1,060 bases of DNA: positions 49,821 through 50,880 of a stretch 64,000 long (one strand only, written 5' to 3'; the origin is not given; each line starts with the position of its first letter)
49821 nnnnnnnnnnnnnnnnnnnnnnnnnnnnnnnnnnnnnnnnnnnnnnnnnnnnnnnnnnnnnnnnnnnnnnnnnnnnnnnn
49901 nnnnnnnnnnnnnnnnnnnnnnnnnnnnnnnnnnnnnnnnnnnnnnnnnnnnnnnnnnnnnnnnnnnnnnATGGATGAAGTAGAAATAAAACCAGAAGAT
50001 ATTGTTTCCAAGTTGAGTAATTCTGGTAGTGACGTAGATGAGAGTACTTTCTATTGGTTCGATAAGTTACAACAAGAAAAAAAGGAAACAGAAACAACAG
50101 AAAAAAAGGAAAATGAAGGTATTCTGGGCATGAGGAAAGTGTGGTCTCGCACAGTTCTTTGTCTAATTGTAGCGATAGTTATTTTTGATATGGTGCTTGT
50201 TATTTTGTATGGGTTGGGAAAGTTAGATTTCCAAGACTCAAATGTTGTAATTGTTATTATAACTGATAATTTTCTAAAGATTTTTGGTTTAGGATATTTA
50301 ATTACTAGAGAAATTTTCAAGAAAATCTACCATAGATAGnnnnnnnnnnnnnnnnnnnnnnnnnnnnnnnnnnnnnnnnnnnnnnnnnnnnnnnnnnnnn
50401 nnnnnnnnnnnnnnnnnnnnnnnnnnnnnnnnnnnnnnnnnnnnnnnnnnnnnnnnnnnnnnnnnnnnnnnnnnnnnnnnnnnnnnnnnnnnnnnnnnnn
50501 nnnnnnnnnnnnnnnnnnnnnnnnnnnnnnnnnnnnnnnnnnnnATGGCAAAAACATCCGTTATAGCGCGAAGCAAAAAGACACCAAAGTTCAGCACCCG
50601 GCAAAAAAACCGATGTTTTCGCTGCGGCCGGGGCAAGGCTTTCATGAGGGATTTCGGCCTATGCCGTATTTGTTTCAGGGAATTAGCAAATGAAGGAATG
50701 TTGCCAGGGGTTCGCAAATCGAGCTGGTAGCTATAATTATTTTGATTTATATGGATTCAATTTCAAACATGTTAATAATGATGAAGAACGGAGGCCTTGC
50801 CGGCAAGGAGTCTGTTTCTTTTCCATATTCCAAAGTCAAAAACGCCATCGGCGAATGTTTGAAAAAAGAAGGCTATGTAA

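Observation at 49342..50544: AT-rich two-gene cassette (ImmA/IrrE-like metallopeptidase + membrane protein) inserted between rplE and rpsN inside the ribosomal-protein operon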

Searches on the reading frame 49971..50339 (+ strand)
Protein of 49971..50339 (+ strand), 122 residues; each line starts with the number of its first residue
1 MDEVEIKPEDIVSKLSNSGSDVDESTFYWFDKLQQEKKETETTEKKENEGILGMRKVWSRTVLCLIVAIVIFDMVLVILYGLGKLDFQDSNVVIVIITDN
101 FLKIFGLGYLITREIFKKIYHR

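Call 6: search_protein_families(library=pfam, proteins=[window:49971-50339:+], max_evalue=1)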
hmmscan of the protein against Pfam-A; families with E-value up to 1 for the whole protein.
window:49971-50339:+ (122 aa): 2 families
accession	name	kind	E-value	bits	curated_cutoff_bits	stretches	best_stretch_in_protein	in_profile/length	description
PF02009.21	RIFIN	-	0.012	16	32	1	33-80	257-304/327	Rifin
PF17231.7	DUF5305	-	0.022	14.7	29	1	25-77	83-134/217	Family of unknown function (DUF5305)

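Call 7: search_protein_families(library=padloc, proteins=[window:49971-50339:+], max_evalue=1)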
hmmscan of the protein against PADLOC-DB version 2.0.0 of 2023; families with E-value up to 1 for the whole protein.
window:49971-50339:+ (122 aa): 0 families

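Call 8: search_protein_families(library=ncbifam, proteins=[window:49971-50339:+], max_evalue=1)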
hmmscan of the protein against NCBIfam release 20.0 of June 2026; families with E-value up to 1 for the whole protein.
window:49971-50339:+ (122 aa): 2 families
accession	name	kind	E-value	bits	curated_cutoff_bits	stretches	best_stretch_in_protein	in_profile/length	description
NF004703.2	PRK06041.1-1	equivalog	0.012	14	570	1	31-108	125-202/525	archaellar assembly protein ArlJ/FlaJ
TIGR01477.1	RIFIN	paralog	0.023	14.5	176.95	1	35-80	288-333/356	variant surface antigen, rifin family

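Call 10: find_encoding_contigs(protein=window:49971-50336:+, flank=6000, max_places=10)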
Protein window:49971-50336:+ (122 aa): 3 contigs read that carry it; 2 places shown.
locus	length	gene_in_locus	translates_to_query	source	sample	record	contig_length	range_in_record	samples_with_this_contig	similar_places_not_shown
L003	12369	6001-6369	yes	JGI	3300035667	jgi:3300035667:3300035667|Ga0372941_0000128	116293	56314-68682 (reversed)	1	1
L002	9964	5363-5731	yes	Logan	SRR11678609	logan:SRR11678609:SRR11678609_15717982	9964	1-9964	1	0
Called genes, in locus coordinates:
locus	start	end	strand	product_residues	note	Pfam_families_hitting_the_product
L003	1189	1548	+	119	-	-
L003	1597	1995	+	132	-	PF00203:Ribosomal_S19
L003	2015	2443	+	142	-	PF00237:Ribosomal_L22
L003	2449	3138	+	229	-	PF07650:KH_2, PF00189:Ribosomal_S3_C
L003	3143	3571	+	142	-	PF00252:Ribosomal_L16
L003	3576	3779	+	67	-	PF00831:Ribosomal_L29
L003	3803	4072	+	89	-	PF00366:Ribosomal_S17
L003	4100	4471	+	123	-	PF00238:Ribosomal_L14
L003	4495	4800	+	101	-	PF00467:KOW, PF17136:ribosomal_L24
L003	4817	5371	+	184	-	PF00281:Ribosomal_L5, PF00673:Ribosomal_L5_C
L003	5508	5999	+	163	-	PF06114:Peptidase_M78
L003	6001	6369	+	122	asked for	-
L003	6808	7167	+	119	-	PF00410:Ribosomal_S8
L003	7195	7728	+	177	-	PF00347:Ribosomal_L6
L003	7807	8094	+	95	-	PF00861:Ribosomal_L18p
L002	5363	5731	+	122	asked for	-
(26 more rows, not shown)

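Call 18: find_homologous_proteins(query=window:49971-50336:+, max_evalue=0.01)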
Query window:49971-50336:+ (122 aa): 29 proteins with E <= 0.01 among 38 candidates.
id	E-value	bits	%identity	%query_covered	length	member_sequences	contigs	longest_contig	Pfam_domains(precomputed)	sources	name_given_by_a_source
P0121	2.3e-72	258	100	100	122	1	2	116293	-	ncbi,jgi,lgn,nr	ncbi:MAG TPA: hypothetical protein VGO63_01825 [Candidatus Paceibacterota bacterium]|jgi:hypothetica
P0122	1.2e-51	192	79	99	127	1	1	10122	-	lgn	-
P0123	1.1e-38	150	63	99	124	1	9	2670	-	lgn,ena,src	-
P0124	9.4e-38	147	62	99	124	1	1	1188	-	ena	-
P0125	3.2e-36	142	60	99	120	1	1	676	-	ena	-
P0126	3.5e-36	142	60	99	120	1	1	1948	-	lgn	-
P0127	3.3e-35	139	59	99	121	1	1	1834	-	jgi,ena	-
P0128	7.0e-35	138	59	99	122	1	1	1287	-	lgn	-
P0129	2.0e-34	136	60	99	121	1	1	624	-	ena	-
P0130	2.8e-34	136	58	99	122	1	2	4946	-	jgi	jgi:hypothetical protein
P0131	3.4e-34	135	60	99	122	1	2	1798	-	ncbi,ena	-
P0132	4.0e-34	135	60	99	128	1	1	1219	-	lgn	-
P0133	4.0e-34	135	60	99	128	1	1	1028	-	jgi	-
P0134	9.8e-34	134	57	98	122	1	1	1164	-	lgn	-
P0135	3.2e-33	132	60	99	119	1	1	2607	-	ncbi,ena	-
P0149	2.3e-22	97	50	95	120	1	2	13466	-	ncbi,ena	-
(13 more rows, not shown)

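Call 62: search_solved_structures(query=A4, max_evalue=10)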
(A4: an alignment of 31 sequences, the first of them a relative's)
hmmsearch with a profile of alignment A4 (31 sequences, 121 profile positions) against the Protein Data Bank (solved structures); distinct sequences matched with E-value up to 10: 3.
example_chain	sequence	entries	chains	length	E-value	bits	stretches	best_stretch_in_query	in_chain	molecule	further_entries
3am6_A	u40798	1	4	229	1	12.6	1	62-119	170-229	rhodopsin-2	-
7y5x_B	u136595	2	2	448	3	11.1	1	62-94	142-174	Presenilin-2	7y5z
4f6r_C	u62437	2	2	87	4.3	10.6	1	5-46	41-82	Stathmin-like domain R1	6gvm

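Call 70: predict_structure(alignment_id=A5)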
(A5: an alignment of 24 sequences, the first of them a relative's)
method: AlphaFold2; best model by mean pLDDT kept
length: 122 residues; sequences in the alignment: 24
mean_pLDDT: 67.1   pTM: 0.36
mean pLDDT of the five models: 67.1, 64.7, 64.6, 64.3, 61.6
residues with pLDDT >= 90: 0; 70-90: 56; 50-70: 53; < 50: 13
segments of 3 or more residues with pLDDT < 50: 1-3, 17-24
pLDDT, mean of each block of 10 residues (from residue 1): 51 51 54 56 56 71 84 82 70 82 82 72 49
secondary structure, 60 per line:
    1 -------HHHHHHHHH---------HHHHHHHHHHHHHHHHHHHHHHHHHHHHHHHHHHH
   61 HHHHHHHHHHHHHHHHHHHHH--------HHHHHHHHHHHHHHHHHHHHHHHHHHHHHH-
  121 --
elements in order: H8-16 H26-81 H90-119

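Call 78: search_protein_families(library=phrogs, proteins=[window:49971-50336:+], max_evalue=0.1)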
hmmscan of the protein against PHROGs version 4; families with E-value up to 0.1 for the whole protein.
window:49971-50336:+ (122 aa): 1 family
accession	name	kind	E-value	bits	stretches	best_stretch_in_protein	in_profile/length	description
phrog_5346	-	unknown function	0.0046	17.8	1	38-118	121-200/201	-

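Call 86: search_protein_representatives(alignment_id=A5)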
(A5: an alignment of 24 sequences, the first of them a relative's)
Query: 24 sequences, 121 profile positions. Proteins with E-value up to 0.001 (for the whole library): 422; up to 1e-10: 102; up to 1e-30: 15. The best 150 are listed.
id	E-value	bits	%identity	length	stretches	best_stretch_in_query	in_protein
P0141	4.1e-47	175.3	-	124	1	3-120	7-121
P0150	8.0e-44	164.7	-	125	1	1-121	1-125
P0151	2.3e-39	150.3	-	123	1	2-120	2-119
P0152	3.4e-39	149.8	-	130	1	4-121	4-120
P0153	2.0e-37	144.0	-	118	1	6-120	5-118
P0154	2.7e-37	143.6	-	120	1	2-121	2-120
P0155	3.5e-36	140.0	-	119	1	9-117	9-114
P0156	4.4e-36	139.7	-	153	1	8-120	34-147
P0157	5.2e-36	139.5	-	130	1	4-121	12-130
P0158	2.0e-34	134.3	-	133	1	1-120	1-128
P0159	2.4e-33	130.9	-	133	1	3-120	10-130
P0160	9.0e-33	129.0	-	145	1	26-120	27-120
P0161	1.1e-32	128.8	-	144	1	20-120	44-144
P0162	1.6e-31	125.0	-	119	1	1-121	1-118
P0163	8.3e-31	122.7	-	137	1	23-120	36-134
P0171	1.6e-18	83.0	-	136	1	9-116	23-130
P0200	2.8e-13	66.1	-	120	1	8-116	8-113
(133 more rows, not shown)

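Call 87: find_encoding_contigs(protein=P0171, flank=3000, max_places=3)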
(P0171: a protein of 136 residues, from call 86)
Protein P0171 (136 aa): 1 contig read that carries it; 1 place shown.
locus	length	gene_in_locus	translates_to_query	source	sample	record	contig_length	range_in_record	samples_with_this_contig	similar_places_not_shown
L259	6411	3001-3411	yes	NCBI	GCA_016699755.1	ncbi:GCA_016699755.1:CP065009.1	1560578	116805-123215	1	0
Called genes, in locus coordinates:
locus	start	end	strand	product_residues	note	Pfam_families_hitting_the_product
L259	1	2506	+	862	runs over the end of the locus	PF00270:DEAD (weak), PF04851:ResIII, PF27159:HI_1054_N, PF27365:HI_1054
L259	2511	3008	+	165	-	PF06114:Peptidase_M78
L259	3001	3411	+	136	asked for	-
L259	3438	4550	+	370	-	-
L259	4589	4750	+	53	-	-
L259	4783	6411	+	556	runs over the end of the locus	PF00239:Resolvase, PF07508:Recombinase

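Call 88: find_encoding_contigs(protein=P0200, flank=3000, max_places=3)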
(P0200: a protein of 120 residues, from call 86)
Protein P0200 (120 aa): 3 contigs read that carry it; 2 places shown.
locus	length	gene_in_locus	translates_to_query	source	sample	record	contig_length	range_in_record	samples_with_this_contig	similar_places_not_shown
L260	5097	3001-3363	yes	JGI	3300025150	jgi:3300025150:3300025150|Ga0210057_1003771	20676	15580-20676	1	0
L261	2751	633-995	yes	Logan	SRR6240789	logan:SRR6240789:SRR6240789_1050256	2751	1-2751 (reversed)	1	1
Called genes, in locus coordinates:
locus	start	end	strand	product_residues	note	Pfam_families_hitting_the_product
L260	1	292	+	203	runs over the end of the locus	PF00163:Ribosomal_S4, PF01479:S4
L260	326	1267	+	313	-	PF01193:RNA_pol_L, PF01000:RNA_pol_A_bac, PF03118:RNA_pol_A_CTD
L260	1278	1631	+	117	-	PF01196:Ribosomal_L17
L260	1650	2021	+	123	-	PF00572:Ribosomal_L13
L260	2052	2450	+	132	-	PF00380:Ribosomal_S9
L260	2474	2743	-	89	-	-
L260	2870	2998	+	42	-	-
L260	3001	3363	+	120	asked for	-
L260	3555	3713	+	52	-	-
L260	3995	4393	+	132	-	-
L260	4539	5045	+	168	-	-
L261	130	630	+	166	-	PF13058:DUF3920 (weak), PF06114:Peptidase_M78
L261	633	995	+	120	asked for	-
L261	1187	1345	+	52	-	-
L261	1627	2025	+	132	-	-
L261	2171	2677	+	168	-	-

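Call 89: search_protein_families(library=padloc, proteins=[L259:2-2503:+, L259:2511-3005:+, L259:3001-3408:+, L259:3438-4547:+, L261:130-627:+, L261:633-992:+], max_evalue=0.001)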
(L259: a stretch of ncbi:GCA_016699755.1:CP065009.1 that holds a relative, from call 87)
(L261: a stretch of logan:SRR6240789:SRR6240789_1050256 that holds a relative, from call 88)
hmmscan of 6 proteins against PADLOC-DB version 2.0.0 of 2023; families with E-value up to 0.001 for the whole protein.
L259:2-2503:+ (834 aa): 2 families
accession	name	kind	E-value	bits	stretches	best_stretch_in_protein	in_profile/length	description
PDLC03651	REase_III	-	2.6e-142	473.7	1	3-818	33-850/873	Type III restriction enzyme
PDLC03648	REase_III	-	1.2e-06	25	1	347-444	286-386/871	Type III restriction enzyme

L259:2511-3005:+ (165 aa): 17 families
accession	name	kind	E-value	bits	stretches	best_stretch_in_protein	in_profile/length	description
PDLC04141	capP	-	2.2e-24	84.3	1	10-160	6-151/242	capP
PDLC04776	PDC-M69B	-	2.3e-15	55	1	10-150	16-162/272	-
PDLC03944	RmrA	-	2.2e-14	51.3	1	15-160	134-281/384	-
PDLC03954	RmrA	-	1.1e-13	48.9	1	10-158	142-286/380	-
PDLC03949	RmrA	-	1.8e-13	48.1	1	24-162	139-265/363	-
PDLC03947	RmrA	-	4e-13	47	1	13-157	145-285/383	-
PDLC03953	RmrA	-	1.5e-12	45.4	1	64-153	197-274/373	-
PDLC03946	RmrA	-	4.8e-12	43.3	1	20-162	135-267/357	-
PDLC03945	RmrA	-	1.1e-10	39.3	1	63-159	195-290/394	-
PDLC03948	RmrA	-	1.2e-10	38.8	1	23-138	154-267/397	-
PDLC03952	RmrA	-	3.2e-09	34.1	1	25-160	170-300/395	-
PDLC03943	RmrA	-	5.2e-09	33.6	1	25-162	143-272/370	-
PDLC03950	RmrA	-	6.8e-09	33.2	1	25-159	147-275/369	-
PDLC03951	RmrA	-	5.4e-07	26.9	1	41-137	169-262/400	-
PDLC03982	PD-Lambda-2_B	-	1.3e-06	26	1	77-160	292-374/402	-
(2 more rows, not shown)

L259:3001-3408:+ (136 aa): 0 families

L259:3438-4547:+ (370 aa): 0 families

L261:130-627:+ (166 aa): 17 families
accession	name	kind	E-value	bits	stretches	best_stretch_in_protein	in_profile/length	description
PDLC04141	capP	-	3.6e-24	83.6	1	10-154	5-142/242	capP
PDLC03954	RmrA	-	1.6e-16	58.3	1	3-140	134-267/380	-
PDLC03944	RmrA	-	3.1e-14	50.8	1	8-158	126-276/384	-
PDLC03949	RmrA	-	3.2e-14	50.6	1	24-163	138-263/363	-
PDLC03947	RmrA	-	3.5e-13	47.1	1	3-131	134-258/383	-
PDLC03951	RmrA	-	4e-12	43.8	1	4-140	130-262/400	-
PDLC03945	RmrA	-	4.3e-12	43.9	1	69-154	201-282/394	-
PDLC03946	RmrA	-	1.6e-11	41.5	1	9-161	125-263/357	-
PDLC04776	PDC-M69B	-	2.9e-11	41.6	1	8-154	13-157/272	-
PDLC03948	RmrA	-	6.4e-11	39.8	1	4-132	133-258/397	-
PDLC03953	RmrA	-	7.1e-11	39.9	1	69-154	201-272/373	-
PDLC03952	RmrA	-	1.1e-10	39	1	3-131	146-270/395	-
PDLC03950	RmrA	-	9e-10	36.1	1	9-159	131-272/369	-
PDLC03943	RmrA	-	1.9e-08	31.8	1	25-146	142-250/370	-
PDLC03956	RmrA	-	5.1e-08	30.4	1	9-141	136-264/399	-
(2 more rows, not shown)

L261:633-992:+ (120 aa): 0 families

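Call 100: list_cluster_members(proteins=[P0171, P0013, P0024, P0029, P0036, P0062, P0071, P0131, P0149, P0135])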
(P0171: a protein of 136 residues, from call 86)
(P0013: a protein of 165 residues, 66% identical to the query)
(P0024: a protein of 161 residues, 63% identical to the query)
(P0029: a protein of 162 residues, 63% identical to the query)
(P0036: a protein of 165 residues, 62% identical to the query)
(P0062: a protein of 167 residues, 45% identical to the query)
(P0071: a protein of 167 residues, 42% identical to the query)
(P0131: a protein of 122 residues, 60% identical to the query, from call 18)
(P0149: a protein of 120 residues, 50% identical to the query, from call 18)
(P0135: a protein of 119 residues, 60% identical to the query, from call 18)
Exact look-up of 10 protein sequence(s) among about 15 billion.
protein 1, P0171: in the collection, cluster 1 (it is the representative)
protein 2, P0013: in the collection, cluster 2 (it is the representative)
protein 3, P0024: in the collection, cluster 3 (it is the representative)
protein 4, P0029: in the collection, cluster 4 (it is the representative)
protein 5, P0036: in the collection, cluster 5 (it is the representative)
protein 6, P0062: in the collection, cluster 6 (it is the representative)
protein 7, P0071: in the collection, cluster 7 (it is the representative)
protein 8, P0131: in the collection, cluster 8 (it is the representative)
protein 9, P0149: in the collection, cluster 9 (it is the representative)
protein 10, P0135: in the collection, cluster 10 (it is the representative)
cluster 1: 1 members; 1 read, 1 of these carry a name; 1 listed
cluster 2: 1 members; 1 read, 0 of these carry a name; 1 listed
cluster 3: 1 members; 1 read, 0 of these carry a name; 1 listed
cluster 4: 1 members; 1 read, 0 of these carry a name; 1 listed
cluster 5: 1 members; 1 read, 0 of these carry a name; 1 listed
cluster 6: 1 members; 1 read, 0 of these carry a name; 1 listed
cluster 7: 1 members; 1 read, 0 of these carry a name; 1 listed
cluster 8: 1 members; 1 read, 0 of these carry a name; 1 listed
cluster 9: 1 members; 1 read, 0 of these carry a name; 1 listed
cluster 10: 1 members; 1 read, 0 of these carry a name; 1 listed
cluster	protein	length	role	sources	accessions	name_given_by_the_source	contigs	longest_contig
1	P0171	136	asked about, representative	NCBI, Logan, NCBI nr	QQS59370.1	hypothetical protein IPN35_00565 [Candidatus Peregrinibacteria bacterium] | MAG: hypothetical protein IPN35_00565 [Candidatus Peregrinibacteria bacterium]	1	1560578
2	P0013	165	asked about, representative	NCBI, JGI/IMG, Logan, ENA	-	-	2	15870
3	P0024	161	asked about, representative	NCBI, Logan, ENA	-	-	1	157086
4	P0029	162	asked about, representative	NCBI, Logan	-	-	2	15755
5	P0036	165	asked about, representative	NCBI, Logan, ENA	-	-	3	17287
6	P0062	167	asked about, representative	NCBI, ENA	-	-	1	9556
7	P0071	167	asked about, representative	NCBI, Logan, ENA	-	-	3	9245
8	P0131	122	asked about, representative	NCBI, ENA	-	-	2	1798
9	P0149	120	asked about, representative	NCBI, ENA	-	-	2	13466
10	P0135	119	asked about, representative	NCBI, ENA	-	-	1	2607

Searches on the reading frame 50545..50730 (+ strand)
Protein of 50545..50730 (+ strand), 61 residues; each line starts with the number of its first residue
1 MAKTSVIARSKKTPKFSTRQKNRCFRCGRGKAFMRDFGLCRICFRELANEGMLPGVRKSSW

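Call 6: search_protein_families(library=pfam, proteins=[window:50545-50730:+], max_evalue=1)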
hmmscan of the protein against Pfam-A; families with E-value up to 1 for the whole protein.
window:50545-50730:+ (61 aa): 3 families
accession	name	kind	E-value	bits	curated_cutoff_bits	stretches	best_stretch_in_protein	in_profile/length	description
PF00253.27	Ribosomal_S14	-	1.4e-23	82.8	27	1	11-60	3-54/54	Ribosomal protein S14p/S29e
PF10977.13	DUF2797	-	0.054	13.8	25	1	15-51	5-41/227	Protein of unknown function (DUF2797)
PF18912.6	DZR_2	-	0.063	13.6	27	1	23-47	9-31/56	Double zinc ribbon domain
